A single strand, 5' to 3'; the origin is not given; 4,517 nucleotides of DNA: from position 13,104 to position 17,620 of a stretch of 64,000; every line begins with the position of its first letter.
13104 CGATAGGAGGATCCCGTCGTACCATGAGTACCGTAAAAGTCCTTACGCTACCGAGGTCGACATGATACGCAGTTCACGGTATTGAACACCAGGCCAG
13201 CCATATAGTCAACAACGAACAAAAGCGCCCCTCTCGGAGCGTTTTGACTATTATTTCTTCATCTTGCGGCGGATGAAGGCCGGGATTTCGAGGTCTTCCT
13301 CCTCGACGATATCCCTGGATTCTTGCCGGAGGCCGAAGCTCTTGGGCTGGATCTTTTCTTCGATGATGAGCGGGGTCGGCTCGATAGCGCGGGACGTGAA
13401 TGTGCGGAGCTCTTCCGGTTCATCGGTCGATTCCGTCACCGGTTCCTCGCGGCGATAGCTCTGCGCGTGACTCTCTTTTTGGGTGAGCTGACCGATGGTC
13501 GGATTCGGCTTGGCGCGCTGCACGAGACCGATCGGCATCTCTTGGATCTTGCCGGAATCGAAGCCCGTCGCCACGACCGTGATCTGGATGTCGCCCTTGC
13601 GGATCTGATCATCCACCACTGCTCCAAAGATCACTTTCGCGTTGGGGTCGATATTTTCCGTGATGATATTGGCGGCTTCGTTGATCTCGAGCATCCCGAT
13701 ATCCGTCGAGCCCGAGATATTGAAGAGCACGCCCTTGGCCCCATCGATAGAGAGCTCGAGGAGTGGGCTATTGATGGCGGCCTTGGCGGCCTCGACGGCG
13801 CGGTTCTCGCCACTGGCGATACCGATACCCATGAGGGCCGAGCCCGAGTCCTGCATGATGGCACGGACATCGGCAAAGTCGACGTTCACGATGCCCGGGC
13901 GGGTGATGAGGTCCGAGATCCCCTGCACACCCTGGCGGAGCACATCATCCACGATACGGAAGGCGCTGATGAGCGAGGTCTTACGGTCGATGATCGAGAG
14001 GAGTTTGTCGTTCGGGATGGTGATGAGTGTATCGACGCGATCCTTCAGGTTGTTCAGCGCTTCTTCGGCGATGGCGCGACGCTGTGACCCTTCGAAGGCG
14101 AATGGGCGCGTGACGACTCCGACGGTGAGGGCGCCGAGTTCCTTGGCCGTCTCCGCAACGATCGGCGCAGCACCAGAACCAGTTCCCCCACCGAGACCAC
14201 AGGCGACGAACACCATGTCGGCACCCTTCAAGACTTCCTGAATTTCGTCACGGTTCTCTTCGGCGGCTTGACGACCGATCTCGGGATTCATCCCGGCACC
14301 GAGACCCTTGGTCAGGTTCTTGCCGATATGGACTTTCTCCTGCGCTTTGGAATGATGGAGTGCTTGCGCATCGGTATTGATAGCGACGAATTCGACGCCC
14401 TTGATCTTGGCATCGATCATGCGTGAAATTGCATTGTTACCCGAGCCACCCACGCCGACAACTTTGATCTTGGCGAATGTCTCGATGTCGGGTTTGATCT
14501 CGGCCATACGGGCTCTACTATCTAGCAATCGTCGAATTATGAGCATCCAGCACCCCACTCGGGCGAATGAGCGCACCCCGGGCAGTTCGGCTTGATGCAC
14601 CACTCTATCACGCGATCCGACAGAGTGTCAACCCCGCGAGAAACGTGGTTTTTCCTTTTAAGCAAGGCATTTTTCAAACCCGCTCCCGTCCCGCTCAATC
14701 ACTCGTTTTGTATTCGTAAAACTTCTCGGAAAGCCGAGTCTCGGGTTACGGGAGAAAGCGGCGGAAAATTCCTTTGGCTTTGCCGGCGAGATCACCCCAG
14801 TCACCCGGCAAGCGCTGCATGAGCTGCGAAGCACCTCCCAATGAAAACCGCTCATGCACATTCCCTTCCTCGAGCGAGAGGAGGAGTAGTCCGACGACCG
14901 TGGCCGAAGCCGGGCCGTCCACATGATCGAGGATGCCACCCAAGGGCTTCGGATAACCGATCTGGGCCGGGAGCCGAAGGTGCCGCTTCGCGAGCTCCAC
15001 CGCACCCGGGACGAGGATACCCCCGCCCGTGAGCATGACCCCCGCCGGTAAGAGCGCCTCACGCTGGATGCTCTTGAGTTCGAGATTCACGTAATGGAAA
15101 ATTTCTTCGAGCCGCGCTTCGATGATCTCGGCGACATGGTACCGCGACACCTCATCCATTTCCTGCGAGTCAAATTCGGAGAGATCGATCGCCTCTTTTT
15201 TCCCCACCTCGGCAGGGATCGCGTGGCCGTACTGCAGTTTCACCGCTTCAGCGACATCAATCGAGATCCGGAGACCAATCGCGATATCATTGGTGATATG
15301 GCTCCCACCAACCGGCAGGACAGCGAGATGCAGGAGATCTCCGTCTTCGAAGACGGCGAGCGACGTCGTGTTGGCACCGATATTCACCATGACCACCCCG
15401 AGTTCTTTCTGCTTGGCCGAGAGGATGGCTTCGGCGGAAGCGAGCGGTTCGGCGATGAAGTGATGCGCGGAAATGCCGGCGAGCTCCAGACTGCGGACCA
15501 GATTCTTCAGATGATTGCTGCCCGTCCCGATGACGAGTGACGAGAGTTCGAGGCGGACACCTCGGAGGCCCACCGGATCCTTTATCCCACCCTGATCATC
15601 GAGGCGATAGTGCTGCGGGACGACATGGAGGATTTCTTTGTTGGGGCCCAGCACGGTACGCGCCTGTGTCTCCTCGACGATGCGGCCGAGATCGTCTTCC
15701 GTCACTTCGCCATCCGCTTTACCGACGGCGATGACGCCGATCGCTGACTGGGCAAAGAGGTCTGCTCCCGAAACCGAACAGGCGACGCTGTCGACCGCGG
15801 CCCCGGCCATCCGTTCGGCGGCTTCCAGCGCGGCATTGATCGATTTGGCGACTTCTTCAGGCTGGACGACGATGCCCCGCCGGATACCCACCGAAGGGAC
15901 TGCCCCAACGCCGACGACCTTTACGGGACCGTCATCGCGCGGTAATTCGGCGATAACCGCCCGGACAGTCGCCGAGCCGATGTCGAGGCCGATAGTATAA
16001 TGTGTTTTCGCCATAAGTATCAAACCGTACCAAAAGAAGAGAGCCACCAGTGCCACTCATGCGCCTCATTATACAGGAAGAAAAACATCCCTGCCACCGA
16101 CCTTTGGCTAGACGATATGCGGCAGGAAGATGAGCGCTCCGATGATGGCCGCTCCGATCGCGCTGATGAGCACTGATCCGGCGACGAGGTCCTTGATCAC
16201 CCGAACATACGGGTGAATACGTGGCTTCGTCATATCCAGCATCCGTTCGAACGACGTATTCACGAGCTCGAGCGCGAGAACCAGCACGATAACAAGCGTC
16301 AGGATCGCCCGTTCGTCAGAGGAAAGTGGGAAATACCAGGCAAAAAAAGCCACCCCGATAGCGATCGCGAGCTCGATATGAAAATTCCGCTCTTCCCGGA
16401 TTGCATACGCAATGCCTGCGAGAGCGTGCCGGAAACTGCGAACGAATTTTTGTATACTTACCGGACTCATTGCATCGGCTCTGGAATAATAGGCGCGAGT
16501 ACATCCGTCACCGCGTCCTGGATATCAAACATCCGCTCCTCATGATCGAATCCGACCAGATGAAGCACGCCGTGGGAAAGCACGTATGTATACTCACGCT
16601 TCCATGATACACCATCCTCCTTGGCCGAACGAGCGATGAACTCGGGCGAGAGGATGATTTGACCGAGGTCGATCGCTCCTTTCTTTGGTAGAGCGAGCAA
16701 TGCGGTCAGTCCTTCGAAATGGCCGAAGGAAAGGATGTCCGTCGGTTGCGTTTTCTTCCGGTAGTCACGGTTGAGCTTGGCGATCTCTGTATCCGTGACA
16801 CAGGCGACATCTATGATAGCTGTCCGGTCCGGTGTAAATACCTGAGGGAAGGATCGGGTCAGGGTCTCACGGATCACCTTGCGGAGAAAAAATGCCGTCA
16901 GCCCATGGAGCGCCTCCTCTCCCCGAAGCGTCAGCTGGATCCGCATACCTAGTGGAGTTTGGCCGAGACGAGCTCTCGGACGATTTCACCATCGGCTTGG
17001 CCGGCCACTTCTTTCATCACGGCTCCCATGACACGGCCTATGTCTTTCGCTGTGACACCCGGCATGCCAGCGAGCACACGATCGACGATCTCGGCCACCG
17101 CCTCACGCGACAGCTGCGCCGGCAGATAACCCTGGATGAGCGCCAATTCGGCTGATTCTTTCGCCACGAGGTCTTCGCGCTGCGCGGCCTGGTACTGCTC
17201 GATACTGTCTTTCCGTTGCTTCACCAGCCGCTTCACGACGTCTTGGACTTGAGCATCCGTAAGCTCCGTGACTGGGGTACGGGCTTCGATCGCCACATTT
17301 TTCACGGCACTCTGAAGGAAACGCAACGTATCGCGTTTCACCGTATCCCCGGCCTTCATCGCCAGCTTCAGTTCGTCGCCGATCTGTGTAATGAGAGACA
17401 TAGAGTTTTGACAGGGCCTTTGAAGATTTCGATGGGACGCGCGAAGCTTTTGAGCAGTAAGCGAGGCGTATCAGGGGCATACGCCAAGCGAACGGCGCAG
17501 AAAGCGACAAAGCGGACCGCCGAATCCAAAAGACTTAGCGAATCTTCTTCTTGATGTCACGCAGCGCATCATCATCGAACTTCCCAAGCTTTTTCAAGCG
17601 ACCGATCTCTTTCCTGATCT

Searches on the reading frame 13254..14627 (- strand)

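Call 92: search_protein_families(library=pfam, max_evalue=0.00001, proteins=[window:13254-14627:-])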
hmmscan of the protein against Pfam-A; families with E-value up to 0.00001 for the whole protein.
window:13254-14627:- (458 aa): 2 families
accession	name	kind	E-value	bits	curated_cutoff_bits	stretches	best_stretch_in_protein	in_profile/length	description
PF00091.31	Tubulin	-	4e-51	174.4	33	1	53-214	1-190/190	Tubulin/FtsZ family, GTPase domain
PF12327.13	FtsZ_C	-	1.7e-32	112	27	1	262-357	1-95/95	FtsZ family, C-terminal domain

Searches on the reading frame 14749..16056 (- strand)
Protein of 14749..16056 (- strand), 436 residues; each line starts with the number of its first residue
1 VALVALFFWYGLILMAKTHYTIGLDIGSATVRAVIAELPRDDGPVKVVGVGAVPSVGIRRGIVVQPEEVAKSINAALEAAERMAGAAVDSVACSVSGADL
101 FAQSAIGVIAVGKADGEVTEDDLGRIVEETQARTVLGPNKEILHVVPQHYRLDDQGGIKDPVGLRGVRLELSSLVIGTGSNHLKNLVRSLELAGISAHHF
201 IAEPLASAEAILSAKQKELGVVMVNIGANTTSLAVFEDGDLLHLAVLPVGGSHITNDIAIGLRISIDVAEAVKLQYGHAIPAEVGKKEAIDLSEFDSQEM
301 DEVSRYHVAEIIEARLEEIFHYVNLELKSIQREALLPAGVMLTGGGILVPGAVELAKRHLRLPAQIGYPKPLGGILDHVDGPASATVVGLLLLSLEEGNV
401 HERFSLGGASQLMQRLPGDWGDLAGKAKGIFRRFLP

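Call 92: search_protein_families(library=pfam, max_evalue=0.00001, proteins=[window:14749-16056:-])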
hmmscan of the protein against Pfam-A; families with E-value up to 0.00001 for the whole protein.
window:14749-16056:- (436 aa): 4 families
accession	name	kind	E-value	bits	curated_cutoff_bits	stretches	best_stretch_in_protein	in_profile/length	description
PF14450.12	FtsA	-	1.2e-39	136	31.8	2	222-389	1-127/127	Cell division protein FtsA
PF02491.25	SHS2_FTSA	-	9.6e-19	68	25.4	1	100-176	4-78/79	SHS2 domain inserted in FTSA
PF06723.19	MreB_Mbl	-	1.5e-10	40.9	27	1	192-367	118-304/327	MreB/Mbl protein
PF11104.14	PilM_2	-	5e-10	39.3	27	1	188-275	143-236/340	Type IV pilus assembly protein PilM;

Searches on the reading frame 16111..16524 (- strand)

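Call 26: search_protein_families(library=pfam, max_evalue=0.001, proteins=[window:16111-16524:-])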
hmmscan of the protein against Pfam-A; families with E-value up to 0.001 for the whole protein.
window:16111-16524:- (138 aa): 1 family
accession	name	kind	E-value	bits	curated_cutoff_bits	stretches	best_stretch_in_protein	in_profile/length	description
PF01219.24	DAGK_prokar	-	1.6e-29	102.2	22.3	1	32-133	1-102/102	Prokaryotic diacylglycerol kinase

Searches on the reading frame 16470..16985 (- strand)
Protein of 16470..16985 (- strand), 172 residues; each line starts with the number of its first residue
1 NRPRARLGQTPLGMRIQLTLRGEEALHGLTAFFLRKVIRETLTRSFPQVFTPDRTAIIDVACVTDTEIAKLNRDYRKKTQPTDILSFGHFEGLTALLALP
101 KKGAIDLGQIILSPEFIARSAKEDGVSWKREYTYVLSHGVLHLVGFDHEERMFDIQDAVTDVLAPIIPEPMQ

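Call 26: search_protein_families(library=pfam, max_evalue=0.001, proteins=[window:16470-16985:-])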
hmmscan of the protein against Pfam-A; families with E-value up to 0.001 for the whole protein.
window:16470-16985:- (172 aa): 1 family
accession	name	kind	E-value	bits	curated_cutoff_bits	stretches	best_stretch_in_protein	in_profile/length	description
PF02130.23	YbeY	-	4.7e-26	91.6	25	1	36-151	9-112/129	Endoribonuclease YbeY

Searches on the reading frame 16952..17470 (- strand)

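Call 26: search_protein_families(library=pfam, max_evalue=0.001, proteins=[window:16952-17470:-])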
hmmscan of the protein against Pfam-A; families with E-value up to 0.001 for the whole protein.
window:16952-17470:- (173 aa): 2 families
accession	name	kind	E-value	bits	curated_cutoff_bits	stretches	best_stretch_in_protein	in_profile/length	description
PF09424.15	YqeY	-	2.9e-43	147.8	27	1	29-172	3-143/143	Yqey-like protein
PF02637.23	GatB_Yqey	-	1.3e-06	28.8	27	1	73-172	60-148/148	GatB domain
